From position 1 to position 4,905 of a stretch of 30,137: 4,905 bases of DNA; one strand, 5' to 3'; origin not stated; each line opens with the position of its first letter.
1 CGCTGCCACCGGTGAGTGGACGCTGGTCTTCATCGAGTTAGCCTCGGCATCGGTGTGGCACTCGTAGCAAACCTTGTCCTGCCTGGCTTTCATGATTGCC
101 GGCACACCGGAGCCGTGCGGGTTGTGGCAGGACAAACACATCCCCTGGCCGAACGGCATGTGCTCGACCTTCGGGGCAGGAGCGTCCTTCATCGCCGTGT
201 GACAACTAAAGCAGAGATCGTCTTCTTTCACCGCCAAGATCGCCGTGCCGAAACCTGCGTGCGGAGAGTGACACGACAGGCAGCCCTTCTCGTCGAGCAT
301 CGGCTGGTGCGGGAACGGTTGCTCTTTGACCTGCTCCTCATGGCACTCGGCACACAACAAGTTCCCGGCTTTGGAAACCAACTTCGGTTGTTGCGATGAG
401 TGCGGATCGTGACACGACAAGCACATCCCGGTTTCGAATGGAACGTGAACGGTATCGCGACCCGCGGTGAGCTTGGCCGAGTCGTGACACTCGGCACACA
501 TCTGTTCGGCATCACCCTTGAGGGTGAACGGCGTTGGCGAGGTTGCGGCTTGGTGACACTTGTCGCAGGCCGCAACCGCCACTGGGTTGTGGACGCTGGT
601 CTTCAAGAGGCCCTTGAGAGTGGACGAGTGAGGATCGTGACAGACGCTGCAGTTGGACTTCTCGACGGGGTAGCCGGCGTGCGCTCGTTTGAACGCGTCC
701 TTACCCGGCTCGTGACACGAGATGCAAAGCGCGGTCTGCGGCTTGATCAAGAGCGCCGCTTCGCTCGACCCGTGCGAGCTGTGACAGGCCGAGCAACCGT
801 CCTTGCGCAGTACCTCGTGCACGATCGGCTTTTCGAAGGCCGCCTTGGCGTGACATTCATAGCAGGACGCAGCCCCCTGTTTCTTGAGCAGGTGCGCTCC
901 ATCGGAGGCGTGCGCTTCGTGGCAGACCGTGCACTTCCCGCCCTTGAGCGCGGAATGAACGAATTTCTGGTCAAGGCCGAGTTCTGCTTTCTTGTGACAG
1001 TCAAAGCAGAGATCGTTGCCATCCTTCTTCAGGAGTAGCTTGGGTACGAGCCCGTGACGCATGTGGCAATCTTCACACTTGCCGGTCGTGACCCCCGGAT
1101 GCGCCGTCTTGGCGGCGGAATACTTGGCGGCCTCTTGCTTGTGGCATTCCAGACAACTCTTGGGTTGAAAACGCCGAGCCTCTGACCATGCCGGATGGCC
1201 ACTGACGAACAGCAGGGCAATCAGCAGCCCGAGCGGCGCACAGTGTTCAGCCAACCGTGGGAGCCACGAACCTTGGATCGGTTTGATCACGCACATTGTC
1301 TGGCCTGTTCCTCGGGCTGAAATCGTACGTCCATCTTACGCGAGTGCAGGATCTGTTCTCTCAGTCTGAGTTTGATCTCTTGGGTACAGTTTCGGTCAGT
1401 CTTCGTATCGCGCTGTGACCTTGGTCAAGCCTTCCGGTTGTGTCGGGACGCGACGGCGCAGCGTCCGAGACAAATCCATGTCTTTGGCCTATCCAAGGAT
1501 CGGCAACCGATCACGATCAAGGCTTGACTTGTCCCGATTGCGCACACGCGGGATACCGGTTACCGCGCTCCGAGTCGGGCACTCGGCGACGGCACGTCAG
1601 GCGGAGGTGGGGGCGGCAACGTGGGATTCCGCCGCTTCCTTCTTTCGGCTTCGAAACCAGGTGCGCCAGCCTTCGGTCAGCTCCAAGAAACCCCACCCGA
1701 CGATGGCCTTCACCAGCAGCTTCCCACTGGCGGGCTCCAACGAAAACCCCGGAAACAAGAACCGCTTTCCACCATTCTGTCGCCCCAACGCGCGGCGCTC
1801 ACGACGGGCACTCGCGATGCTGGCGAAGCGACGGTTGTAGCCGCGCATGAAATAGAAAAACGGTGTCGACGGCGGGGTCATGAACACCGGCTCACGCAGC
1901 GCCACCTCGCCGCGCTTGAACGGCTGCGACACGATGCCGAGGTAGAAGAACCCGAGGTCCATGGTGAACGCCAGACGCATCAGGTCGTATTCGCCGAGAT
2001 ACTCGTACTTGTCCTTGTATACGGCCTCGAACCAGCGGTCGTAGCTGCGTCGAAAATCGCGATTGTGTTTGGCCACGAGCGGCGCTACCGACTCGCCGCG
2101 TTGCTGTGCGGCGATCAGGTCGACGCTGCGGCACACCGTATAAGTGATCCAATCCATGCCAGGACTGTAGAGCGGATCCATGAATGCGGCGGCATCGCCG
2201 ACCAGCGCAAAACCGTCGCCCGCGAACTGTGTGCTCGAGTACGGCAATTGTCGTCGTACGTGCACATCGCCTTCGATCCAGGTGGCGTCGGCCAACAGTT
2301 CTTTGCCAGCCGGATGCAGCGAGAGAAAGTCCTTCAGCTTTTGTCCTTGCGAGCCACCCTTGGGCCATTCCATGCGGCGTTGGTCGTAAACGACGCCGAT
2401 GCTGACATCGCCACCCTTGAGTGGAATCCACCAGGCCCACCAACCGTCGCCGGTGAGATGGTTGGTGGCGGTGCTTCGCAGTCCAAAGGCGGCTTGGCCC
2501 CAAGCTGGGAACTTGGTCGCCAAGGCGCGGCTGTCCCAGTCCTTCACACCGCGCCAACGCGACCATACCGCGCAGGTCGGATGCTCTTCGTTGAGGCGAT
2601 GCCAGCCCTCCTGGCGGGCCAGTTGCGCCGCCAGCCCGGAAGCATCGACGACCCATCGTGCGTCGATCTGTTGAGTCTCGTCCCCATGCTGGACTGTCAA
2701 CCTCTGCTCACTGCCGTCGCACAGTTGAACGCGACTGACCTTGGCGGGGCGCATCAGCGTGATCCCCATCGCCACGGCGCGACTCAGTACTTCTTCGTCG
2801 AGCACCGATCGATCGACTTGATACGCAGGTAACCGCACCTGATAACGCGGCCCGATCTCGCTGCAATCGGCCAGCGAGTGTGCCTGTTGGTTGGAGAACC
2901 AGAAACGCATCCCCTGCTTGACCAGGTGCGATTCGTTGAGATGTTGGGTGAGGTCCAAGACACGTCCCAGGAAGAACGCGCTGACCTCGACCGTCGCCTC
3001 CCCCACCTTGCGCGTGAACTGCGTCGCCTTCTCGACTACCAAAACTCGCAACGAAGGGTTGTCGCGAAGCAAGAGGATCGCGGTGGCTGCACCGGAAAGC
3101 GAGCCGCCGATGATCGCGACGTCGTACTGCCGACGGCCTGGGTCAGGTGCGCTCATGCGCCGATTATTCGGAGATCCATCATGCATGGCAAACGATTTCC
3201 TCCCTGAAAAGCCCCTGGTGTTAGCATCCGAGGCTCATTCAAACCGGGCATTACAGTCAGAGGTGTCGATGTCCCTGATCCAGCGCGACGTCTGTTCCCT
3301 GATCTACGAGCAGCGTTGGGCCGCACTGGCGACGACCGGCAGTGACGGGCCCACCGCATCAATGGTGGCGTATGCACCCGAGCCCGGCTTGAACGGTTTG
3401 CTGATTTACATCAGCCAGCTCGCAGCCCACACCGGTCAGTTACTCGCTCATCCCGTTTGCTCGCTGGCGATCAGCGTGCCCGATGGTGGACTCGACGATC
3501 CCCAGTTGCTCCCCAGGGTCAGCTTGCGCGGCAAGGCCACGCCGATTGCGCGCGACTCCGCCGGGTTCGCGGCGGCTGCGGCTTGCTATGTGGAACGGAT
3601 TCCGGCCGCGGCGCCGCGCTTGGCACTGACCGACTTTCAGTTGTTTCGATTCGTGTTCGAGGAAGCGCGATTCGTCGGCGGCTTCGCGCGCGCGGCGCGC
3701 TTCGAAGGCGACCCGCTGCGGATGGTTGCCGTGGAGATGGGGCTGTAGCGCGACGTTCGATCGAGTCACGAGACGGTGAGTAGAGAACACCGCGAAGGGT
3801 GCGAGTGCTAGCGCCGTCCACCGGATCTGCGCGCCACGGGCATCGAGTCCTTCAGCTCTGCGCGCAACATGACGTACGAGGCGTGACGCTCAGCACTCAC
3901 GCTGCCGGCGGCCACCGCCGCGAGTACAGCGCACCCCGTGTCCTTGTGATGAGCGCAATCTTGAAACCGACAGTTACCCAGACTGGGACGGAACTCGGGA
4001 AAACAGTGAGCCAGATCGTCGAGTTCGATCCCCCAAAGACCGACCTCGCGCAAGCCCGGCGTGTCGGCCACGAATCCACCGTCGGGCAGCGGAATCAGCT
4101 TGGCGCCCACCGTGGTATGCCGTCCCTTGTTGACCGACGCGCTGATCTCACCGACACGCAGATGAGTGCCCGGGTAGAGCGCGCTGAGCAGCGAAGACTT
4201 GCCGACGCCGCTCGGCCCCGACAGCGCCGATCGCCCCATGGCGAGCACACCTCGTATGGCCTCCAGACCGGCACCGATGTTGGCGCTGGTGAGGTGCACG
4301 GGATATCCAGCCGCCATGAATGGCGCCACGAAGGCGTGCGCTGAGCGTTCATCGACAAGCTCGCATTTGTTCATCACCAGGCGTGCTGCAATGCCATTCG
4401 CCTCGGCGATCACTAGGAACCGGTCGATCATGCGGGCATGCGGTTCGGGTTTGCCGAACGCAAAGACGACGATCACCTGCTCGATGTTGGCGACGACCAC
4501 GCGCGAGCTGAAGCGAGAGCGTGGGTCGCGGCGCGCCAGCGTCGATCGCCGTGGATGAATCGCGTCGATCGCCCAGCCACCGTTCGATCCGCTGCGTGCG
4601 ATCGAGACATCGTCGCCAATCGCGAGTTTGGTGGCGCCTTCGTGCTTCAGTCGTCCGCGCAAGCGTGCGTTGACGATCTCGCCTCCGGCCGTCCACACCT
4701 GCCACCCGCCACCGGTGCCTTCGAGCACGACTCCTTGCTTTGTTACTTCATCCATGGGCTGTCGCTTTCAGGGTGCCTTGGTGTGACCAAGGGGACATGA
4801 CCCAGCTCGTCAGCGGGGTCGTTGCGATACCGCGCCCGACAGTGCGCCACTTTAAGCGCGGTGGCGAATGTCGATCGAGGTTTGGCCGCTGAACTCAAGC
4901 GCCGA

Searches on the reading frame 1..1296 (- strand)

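Call 10: search_protein_families(library=pfam, proteins=[window:1-1296:-], max_evalue=0.001)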
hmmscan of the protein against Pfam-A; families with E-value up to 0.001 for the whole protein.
window:1-1296:- (432 aa): 5 families
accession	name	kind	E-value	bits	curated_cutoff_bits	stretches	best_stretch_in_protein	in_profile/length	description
PF09699.15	Paired_CXXCH_1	-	2.4e-89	293.2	20.6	8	379-418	1-40/41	Doubled CXXCH motif (Paired_CXXCH_1)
PF14522.11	Cytochrome_C7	-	7.5e-20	71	24.8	1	311-367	12-67/67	Cytochrome c7 and related cytochrome c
PF14537.11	Cytochrom_c3_2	-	1.9e-17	63.9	25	1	292-367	6-79/79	Cytochrome c3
PF22678.1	Cytochrom_c_NrfB-like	-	4.1e-13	50.1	27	0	139-194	30-89/89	Cytochrome c-type protein NrfB-like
PF02085.21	Cytochrom_CIII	-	1.8e-08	35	22.9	0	66-149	25-101/101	Class III cytochrome C family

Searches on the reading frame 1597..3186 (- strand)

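Call 10: search_protein_families(library=pfam, proteins=[window:1597-3186:-], max_evalue=0.001)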
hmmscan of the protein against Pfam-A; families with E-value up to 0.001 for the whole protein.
window:1597-3186:- (529 aa): 5 families
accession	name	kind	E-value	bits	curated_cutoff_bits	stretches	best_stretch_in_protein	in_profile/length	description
PF04820.20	Trp_halogenase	-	2.2e-20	73.4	21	2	120-385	151-378/458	Tryptophan halogenase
PF01494.25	FAD_binding_3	-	9.2e-09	35.4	22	1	21-200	2-173/349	FAD binding domain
PF12831.13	FAD_oxidored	-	1e-07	32.1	27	1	22-204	1-165/416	FAD dependent oxidoreductase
PF01266.30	DAO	-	1.2e-06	28.8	27.9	0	22-96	1-71/353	FAD dependent oxidoreductase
PF05834.18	Lycopene_cycl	-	1.7e-06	27.8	23.4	1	22-188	1-144/380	Lycopene cyclase protein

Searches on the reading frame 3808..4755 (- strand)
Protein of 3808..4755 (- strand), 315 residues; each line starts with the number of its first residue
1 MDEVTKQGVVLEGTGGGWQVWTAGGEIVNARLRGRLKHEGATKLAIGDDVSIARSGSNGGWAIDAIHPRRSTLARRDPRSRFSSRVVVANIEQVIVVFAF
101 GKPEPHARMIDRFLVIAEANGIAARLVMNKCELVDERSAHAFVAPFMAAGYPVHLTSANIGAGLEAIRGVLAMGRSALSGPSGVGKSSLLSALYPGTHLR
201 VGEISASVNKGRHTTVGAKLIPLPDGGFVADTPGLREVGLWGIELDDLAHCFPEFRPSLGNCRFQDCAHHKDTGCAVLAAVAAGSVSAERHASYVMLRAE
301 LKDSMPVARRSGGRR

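Call 10: search_protein_families(library=pfam, proteins=[window:3808-4755:-], max_evalue=0.001)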
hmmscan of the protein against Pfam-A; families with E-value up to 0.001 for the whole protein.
window:3808-4755:- (315 aa): 2 families
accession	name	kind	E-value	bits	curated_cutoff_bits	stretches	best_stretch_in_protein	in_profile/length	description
PF03193.22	RsgA_GTPase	-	1.7e-50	171.7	30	1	66-241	1-174/174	RsgA GTPase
PF16745.11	RsgA_N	-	6.5e-07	29.4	27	1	7-61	1-53/54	RsgA N-terminal domain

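Call 36: find_homologous_proteins(query=window:3808-4755:-)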
Query window:3808-4755:- (315 aa): 8000 proteins with E <= 0.001 among 8000 candidates; the best 120 are listed.
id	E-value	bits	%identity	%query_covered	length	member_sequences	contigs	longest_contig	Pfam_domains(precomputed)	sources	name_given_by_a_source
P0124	1.2e-205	700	100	100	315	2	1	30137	PF16745.12,PF03193.23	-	-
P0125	1.7e-157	542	77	100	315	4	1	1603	PF16745.12,PF03193.23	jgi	jgi:ribosome biogenesis GTPase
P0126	1.3e-135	470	71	96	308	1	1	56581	PF16745.12,PF03193.23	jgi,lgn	jgi:ribosome biogenesis GTPase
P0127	4.9e-135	468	71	95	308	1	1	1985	PF16745.12,PF03193.23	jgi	jgi:ribosome biogenesis GTPase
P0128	7.0e-135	467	71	95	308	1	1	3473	PF16745.12,PF03193.23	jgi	jgi:ribosome biogenesis GTPase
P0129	9.2e-135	467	71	95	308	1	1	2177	PF16745.12,PF03193.23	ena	-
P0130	2.1e-130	453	69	96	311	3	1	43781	PF16745.12,PF03193.23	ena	-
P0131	2.8e-129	449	70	94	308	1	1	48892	PF03193.23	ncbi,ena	-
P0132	3.3e-128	446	69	96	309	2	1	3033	PF16745.12,PF03193.23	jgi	-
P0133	3.0e-127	442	68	94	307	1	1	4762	PF16745.12,PF03193.23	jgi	jgi:ribosome biogenesis GTPase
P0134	1.7e-126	440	66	97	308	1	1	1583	PF16745.12,PF03193.23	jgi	jgi:ribosome biogenesis GTPase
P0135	6.3e-126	438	66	97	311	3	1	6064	PF03193.23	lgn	-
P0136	5.4e-125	435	66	96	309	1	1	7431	PF16745.12,PF03193.23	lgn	-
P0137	1.0e-124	434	68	94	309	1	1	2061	PF16745.12,PF03193.23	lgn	-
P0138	1.2e-124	434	68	90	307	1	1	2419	PF16745.12,PF03193.23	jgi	jgi:ribosome biogenesis GTPase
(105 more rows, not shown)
